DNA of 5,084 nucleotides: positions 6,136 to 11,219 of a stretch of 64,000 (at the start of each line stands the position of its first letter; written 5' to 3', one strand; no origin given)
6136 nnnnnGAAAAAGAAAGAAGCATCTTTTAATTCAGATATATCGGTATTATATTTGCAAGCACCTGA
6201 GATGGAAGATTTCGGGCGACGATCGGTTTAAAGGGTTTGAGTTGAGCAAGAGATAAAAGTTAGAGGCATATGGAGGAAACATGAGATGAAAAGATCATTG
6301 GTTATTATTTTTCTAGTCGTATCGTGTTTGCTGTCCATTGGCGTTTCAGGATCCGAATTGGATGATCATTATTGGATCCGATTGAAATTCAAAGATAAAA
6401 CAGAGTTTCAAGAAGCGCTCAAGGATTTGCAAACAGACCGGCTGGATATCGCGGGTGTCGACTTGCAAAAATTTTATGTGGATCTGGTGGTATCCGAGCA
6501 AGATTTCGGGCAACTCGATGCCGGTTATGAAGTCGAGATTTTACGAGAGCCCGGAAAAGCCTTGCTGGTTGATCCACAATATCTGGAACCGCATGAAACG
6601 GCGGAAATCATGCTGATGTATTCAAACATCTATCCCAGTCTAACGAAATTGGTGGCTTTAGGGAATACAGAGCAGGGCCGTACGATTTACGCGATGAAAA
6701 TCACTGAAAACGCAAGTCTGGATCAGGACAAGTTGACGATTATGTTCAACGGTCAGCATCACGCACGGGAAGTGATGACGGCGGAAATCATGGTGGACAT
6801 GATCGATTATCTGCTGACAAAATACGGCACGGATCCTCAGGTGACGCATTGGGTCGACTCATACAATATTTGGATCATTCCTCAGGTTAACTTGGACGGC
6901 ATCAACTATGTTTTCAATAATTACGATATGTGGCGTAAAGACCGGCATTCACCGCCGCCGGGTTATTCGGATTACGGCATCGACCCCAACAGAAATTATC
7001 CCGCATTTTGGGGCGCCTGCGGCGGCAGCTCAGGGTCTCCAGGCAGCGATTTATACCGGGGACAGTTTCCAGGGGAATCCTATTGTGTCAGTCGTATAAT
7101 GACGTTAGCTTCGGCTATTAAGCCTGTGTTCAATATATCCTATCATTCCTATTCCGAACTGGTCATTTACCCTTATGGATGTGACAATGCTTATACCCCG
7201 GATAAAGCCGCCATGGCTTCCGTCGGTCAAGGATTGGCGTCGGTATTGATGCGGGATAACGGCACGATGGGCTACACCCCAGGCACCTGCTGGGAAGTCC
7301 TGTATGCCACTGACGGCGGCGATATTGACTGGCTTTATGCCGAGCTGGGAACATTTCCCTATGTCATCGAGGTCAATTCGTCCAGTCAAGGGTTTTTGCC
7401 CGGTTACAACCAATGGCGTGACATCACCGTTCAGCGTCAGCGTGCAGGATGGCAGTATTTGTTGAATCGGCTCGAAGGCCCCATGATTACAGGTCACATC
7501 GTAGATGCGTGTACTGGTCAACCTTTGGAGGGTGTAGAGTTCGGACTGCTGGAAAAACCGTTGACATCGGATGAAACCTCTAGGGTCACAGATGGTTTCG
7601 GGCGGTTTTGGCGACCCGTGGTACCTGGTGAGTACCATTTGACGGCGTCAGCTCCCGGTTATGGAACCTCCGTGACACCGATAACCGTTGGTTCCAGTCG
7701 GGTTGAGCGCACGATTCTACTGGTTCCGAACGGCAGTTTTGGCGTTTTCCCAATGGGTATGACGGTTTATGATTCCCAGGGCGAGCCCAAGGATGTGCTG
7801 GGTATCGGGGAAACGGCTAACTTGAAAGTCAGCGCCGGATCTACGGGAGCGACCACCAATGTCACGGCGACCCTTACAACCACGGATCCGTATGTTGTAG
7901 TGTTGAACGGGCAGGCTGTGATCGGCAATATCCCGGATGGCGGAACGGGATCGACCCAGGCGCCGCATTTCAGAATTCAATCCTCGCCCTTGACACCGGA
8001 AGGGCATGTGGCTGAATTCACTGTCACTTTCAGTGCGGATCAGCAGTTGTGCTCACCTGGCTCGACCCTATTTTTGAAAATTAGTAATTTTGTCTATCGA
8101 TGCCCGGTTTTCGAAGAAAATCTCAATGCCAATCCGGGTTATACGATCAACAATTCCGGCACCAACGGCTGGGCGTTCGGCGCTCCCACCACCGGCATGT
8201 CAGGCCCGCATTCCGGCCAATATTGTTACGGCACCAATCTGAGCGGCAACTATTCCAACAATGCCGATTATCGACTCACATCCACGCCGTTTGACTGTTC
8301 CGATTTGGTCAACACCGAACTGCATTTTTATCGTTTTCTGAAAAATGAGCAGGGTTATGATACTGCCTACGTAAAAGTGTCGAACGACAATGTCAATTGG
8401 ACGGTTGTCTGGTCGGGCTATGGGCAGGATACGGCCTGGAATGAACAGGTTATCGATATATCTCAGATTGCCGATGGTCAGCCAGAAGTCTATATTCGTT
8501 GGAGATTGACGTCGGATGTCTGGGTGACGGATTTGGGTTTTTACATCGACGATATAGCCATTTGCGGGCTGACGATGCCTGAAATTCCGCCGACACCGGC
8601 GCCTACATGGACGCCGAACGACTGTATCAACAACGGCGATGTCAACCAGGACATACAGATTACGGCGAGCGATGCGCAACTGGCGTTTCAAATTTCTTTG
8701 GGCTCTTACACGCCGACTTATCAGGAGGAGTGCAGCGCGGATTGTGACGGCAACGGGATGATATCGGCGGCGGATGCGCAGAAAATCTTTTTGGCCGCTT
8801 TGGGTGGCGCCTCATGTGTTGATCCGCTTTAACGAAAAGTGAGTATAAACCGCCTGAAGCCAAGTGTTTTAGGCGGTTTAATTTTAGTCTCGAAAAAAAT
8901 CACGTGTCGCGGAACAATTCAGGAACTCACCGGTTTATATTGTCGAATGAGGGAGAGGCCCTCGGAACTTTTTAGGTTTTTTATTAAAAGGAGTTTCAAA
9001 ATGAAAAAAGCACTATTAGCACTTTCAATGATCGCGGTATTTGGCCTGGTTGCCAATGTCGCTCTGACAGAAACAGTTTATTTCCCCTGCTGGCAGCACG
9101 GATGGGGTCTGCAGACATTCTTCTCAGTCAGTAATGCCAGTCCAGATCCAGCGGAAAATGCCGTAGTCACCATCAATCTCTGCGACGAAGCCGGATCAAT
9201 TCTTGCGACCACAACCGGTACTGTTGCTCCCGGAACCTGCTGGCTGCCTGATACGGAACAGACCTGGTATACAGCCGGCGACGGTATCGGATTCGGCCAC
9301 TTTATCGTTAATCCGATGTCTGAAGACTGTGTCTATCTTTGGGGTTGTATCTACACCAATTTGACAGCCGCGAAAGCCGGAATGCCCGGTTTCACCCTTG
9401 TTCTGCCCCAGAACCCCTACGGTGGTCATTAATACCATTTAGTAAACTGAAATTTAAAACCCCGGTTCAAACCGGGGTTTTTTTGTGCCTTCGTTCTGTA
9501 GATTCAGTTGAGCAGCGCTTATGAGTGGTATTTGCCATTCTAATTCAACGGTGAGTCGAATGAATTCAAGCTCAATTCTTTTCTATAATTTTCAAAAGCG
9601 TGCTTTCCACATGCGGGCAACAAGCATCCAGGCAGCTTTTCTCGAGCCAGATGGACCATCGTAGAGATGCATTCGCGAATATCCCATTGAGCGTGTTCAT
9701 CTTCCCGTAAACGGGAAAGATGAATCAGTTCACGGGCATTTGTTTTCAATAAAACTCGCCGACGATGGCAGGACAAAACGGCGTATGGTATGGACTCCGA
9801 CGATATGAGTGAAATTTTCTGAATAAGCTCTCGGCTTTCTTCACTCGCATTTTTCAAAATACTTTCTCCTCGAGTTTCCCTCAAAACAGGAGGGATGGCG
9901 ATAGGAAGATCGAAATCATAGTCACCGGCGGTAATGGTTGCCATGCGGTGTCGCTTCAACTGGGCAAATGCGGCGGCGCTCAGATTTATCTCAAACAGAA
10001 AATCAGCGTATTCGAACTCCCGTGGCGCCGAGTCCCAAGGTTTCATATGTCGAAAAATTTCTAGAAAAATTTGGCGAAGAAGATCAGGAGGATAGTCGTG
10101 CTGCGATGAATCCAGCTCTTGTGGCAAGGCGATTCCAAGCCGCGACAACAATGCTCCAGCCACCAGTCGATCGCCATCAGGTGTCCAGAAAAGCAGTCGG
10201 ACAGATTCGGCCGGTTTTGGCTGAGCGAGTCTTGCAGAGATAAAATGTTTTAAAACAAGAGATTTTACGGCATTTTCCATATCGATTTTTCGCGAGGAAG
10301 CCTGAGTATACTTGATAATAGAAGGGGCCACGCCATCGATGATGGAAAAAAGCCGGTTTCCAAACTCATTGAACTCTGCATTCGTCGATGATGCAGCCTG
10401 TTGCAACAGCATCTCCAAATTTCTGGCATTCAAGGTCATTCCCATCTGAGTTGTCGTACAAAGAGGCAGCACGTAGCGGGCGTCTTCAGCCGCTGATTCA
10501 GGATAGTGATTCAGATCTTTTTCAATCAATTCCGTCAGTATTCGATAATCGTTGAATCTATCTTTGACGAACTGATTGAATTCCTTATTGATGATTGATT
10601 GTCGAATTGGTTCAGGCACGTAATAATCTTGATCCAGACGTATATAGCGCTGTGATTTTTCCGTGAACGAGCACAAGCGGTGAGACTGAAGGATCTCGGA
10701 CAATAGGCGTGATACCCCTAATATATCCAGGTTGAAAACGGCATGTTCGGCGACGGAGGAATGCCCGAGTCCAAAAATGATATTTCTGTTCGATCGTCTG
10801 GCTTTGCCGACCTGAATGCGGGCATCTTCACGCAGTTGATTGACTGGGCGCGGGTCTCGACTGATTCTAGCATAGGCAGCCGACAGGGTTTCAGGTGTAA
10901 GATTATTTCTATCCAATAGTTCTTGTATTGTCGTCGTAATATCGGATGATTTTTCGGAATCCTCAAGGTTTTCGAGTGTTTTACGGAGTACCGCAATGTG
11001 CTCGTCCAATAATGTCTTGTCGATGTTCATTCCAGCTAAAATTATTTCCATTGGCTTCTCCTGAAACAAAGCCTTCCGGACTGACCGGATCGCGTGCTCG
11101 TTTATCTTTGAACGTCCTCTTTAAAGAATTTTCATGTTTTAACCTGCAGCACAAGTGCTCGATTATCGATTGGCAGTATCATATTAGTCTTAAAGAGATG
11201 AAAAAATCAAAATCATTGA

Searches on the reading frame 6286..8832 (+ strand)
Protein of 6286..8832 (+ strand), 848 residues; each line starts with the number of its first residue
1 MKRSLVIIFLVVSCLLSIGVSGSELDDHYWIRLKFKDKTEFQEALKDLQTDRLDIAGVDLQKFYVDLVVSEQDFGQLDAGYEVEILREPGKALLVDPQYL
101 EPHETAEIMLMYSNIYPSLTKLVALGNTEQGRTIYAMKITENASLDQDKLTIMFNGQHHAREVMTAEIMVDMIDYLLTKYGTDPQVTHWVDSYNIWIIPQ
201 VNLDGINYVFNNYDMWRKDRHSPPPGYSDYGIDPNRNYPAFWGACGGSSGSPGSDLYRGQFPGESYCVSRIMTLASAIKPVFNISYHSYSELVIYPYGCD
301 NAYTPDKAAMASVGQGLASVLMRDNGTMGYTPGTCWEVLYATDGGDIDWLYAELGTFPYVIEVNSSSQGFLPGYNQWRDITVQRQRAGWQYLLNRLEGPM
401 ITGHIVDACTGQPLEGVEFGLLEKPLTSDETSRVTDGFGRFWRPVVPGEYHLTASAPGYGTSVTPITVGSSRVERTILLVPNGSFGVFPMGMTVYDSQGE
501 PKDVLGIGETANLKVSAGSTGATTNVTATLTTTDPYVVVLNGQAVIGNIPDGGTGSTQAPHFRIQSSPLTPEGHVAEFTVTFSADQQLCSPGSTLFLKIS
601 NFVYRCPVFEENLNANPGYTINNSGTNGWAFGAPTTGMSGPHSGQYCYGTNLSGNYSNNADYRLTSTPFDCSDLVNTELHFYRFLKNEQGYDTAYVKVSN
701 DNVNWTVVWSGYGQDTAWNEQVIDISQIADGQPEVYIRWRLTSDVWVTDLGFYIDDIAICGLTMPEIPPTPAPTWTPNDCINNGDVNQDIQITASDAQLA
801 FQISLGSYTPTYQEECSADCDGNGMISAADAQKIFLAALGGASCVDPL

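Call 72: search_protein_families(library=pfam, proteins=[window:6286-8832:+], max_evalue=0.00001)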
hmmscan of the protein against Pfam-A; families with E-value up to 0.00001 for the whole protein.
window:6286-8832:+ (848 aa): 2 families
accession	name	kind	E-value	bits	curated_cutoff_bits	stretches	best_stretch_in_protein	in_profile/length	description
PF00246.29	Peptidase_M14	-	1.1e-57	196.3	21.6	1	115-376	11-275/286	Zinc carboxypeptidase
PF13620.12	CarboxypepD_reg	-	7.8e-11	42.6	32.3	1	401-472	2-73/82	Carboxypeptidase regulatory-like domain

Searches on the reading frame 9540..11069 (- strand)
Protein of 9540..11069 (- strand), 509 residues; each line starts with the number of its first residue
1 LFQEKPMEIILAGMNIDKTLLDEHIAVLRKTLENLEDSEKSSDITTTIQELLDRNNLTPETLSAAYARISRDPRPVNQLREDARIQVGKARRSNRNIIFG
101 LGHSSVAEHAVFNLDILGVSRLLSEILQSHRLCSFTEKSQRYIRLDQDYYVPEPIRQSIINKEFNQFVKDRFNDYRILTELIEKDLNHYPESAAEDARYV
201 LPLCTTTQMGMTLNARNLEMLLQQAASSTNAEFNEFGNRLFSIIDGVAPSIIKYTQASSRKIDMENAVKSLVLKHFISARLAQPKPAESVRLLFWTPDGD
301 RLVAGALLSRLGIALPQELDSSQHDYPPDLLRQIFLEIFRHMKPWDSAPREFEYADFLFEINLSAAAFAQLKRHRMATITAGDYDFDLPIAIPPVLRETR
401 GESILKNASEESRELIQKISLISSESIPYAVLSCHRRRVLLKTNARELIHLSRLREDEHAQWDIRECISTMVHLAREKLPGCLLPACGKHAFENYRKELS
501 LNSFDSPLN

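Call 72: search_protein_families(library=pfam, proteins=[window:9540-11069:-], max_evalue=0.00001)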
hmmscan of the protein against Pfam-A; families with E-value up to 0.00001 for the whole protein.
window:9540-11069:- (509 aa): 1 family
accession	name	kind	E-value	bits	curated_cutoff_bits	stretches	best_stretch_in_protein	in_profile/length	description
PF02511.20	Thy1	-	8.1e-57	192.5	24.8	2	57-249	7-190/191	Thymidylate synthase complementing protein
